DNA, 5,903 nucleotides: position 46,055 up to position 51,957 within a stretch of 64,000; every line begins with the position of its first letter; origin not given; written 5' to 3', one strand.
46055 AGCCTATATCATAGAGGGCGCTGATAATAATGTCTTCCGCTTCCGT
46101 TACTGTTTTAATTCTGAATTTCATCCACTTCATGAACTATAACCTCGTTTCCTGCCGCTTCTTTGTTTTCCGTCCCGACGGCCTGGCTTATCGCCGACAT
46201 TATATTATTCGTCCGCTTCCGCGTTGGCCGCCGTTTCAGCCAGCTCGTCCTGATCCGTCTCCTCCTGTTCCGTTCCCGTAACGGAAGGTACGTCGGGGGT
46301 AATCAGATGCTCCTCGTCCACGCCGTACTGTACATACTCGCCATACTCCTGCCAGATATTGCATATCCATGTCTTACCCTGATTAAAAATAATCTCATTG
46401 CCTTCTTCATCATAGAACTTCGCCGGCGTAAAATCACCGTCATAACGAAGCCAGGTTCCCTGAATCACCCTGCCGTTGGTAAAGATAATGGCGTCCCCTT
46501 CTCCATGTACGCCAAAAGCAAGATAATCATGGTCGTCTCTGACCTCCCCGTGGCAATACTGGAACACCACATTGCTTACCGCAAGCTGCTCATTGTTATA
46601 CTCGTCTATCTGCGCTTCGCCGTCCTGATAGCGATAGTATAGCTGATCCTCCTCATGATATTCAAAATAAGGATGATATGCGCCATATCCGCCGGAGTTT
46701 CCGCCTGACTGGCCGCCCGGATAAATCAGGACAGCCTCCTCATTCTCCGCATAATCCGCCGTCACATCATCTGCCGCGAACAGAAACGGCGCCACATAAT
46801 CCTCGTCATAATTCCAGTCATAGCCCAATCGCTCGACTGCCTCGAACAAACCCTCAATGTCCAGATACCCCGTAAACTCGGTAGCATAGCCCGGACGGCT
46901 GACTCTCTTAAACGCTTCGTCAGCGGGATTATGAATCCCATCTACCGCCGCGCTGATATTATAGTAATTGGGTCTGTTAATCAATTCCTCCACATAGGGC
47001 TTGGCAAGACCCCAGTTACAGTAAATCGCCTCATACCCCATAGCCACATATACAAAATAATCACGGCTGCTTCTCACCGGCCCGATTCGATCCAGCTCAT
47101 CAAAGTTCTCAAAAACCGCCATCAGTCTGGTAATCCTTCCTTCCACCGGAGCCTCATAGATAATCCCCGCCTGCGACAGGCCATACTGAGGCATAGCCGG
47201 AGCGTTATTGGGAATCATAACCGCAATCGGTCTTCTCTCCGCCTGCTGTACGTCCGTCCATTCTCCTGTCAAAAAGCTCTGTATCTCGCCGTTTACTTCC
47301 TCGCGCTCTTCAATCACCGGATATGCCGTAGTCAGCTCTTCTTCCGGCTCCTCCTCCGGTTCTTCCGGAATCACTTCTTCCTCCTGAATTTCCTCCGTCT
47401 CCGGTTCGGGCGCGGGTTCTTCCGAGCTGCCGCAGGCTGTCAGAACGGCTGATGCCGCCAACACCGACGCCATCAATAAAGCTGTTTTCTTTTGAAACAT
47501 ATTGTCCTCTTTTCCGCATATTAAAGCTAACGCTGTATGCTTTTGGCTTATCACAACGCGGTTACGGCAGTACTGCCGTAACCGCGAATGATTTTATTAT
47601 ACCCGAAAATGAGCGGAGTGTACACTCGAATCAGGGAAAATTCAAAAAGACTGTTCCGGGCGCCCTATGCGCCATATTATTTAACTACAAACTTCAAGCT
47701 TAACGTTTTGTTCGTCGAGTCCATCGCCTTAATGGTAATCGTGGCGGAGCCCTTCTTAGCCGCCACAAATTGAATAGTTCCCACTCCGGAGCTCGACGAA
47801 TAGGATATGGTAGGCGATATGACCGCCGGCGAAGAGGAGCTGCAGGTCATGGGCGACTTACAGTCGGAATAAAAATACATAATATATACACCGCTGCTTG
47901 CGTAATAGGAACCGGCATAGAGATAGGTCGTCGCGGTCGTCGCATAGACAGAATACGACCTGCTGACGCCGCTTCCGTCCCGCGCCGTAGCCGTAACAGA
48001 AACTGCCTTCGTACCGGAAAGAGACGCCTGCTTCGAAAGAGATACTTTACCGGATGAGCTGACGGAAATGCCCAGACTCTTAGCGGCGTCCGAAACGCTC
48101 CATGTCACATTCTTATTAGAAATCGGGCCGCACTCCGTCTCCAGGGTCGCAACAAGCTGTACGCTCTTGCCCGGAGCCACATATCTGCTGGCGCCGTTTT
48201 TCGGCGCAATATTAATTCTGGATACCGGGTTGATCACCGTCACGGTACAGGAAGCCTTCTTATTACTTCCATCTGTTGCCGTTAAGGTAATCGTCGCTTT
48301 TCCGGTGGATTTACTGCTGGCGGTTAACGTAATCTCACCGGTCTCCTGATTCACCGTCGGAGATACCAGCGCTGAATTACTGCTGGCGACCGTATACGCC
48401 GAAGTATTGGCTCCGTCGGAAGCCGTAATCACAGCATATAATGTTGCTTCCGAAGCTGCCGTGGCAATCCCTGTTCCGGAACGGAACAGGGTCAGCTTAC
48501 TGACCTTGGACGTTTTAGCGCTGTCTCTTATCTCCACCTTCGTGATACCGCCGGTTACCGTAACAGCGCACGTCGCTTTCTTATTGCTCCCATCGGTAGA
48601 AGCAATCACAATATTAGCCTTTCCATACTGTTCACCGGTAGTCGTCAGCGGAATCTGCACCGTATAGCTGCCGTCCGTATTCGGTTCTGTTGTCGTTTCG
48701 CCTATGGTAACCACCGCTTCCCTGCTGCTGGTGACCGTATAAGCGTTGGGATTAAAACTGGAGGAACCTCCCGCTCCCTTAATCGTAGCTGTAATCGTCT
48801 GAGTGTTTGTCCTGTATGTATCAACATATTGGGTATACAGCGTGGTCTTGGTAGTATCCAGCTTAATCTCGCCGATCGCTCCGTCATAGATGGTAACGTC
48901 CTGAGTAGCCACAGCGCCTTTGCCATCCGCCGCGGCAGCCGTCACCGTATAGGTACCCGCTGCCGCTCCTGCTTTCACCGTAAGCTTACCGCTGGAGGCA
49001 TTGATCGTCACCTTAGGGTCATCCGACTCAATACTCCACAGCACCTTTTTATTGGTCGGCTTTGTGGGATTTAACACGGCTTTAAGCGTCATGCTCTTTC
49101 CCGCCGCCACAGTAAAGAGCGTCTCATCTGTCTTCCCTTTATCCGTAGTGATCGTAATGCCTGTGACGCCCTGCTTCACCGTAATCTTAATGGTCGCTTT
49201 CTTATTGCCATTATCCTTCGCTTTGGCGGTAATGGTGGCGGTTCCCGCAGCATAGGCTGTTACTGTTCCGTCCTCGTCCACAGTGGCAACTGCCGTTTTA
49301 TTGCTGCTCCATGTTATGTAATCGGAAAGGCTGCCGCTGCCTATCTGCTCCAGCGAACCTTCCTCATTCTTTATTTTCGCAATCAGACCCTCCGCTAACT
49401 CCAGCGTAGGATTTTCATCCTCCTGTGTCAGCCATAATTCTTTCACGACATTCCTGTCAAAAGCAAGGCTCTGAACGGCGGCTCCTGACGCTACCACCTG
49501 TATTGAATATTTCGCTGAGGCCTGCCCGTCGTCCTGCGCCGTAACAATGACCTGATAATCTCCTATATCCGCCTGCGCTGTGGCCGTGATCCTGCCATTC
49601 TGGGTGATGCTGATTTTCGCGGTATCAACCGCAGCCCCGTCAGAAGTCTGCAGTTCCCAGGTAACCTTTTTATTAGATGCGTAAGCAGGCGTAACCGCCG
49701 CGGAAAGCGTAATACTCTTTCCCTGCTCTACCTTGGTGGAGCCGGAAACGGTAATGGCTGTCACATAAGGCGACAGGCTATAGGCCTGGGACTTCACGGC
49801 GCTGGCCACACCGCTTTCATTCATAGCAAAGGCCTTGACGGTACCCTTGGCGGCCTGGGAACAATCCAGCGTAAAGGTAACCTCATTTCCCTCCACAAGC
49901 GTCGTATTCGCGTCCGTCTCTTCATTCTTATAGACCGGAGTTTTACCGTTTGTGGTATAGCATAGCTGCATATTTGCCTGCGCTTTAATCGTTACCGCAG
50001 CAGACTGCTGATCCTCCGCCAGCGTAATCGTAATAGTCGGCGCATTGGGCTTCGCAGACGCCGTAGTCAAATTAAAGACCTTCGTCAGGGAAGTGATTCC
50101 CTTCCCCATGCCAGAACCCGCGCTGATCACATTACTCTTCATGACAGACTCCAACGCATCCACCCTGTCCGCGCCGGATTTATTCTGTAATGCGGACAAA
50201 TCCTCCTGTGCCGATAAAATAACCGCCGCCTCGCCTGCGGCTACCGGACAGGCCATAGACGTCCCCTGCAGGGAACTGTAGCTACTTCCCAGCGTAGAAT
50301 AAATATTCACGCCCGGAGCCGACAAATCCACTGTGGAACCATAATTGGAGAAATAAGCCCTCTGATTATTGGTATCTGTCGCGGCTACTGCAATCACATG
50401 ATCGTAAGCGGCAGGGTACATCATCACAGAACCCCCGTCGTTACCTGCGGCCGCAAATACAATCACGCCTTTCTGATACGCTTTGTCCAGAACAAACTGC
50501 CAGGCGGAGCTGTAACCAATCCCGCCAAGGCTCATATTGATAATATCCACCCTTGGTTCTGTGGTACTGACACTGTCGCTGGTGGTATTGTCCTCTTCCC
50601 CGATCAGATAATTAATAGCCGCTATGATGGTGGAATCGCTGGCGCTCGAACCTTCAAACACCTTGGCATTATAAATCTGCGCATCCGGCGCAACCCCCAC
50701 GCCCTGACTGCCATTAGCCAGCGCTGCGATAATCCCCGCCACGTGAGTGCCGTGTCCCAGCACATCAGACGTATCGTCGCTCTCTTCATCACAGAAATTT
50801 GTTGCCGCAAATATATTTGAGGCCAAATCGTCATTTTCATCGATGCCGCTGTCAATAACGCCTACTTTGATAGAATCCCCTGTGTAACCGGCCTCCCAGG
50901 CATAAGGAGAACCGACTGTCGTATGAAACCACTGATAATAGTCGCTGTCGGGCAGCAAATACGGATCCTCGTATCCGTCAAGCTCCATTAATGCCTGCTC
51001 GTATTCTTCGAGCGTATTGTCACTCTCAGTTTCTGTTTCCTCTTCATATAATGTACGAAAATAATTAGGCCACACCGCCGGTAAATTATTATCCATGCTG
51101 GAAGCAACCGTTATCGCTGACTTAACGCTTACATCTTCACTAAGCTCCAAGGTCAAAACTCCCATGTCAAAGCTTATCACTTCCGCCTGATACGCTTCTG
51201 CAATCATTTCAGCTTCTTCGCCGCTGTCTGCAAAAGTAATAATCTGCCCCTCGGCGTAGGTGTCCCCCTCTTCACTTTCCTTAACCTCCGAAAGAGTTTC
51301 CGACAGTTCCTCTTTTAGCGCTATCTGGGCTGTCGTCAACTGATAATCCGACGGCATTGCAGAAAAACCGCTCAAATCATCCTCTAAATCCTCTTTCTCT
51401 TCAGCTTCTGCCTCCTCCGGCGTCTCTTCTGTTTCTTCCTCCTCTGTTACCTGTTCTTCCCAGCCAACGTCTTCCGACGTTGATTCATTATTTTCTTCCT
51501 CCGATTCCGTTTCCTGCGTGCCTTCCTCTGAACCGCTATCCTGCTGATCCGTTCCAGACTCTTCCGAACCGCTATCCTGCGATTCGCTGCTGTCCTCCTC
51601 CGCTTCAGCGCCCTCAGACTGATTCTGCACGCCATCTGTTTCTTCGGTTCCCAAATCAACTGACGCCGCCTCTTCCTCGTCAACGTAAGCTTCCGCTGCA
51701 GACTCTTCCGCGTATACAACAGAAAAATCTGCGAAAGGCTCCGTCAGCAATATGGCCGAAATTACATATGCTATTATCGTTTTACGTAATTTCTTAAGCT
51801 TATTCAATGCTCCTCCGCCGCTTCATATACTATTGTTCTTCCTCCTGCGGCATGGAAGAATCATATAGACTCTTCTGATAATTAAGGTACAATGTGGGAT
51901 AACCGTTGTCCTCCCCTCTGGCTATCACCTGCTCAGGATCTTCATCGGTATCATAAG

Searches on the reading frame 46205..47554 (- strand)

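Call 9: search_protein_families(library=pfam, proteins=[window:46205-47554:-], max_evalue=0.01)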
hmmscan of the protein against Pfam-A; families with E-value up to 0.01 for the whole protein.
window:46205-47554:- (449 aa): 2 families
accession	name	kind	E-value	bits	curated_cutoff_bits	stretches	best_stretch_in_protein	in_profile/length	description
PF11258.13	DUF3048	-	2.2e-40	138.6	25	1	95-245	1-147/148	Protein of unknown function (DUF3048) N-terminal domain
PF17479.7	DUF3048_C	-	3.5e-30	105.1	25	1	293-397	8-114/114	Protein of unknown function (DUF3048) C-terminal domain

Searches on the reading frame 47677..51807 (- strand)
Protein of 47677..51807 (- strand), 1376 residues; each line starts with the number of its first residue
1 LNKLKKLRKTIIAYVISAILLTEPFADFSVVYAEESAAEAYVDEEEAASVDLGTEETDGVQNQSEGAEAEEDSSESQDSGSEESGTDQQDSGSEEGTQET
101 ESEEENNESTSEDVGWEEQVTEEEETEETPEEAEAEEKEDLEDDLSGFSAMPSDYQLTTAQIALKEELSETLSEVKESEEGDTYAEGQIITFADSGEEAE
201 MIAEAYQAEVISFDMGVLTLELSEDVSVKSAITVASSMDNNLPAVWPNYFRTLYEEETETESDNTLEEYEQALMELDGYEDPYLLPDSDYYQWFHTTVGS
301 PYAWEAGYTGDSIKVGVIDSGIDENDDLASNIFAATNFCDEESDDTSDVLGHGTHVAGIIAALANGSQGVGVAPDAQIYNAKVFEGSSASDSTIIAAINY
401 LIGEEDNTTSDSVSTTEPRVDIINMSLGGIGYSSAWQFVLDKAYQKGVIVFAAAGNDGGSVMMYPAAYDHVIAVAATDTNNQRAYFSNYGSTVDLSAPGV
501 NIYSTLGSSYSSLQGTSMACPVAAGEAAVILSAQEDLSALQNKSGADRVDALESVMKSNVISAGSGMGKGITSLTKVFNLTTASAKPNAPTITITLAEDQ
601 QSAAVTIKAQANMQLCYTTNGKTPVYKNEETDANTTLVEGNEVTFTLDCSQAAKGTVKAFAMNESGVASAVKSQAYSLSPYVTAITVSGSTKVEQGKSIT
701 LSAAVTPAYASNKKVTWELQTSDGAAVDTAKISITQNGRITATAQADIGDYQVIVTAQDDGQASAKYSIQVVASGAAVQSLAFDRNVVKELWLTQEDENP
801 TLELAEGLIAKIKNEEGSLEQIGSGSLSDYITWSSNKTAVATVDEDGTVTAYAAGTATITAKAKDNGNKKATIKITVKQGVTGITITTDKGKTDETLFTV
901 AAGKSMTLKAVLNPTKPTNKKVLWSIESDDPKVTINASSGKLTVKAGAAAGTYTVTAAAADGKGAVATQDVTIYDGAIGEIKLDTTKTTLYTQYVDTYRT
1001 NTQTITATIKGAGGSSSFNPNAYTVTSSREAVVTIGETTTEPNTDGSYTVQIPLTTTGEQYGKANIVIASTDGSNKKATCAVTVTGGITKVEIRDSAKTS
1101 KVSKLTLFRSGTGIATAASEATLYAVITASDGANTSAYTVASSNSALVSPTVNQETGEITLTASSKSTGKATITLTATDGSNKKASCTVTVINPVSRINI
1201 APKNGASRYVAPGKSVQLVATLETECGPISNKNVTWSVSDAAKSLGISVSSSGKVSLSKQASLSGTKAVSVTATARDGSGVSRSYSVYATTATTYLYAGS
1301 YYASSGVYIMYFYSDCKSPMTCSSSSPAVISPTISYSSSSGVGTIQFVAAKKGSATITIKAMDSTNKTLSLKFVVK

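Call 9: search_protein_families(library=pfam, proteins=[window:47677-51807:-], max_evalue=0.01)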
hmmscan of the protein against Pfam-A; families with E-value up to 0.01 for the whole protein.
window:47677-51807:- (1376 aa): 7 families
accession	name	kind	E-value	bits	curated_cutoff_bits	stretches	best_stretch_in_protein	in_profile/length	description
PF00082.27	Peptidase_S8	-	1.9e-48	165.7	21.8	1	310-541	1-264/288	Subtilase family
PF02368.24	Big_2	-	1.9e-20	73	22.8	3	830-873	35-77/79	Bacterial Ig-like domain (group 2)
PF00801.26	PKD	-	5.8e-05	23.4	23.5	1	685-770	2-79/80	PKD domain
PF22359.2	Big-like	-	0.00026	21.6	27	1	832-878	4-47/48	Bacterial Ig-like domain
PF17963.7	Big_9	-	0.0017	19.6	23.6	1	896-973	9-88/89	Bacterial Ig domain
PF22352.2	K319L-like_PKD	-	0.0064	16.9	27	1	899-973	6-82/84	K319L-like, PKD domain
PF17656.6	ChapFlgA_N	-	0.0083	16.9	27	0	1180-1235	13-70/77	FlgA N-terminal domain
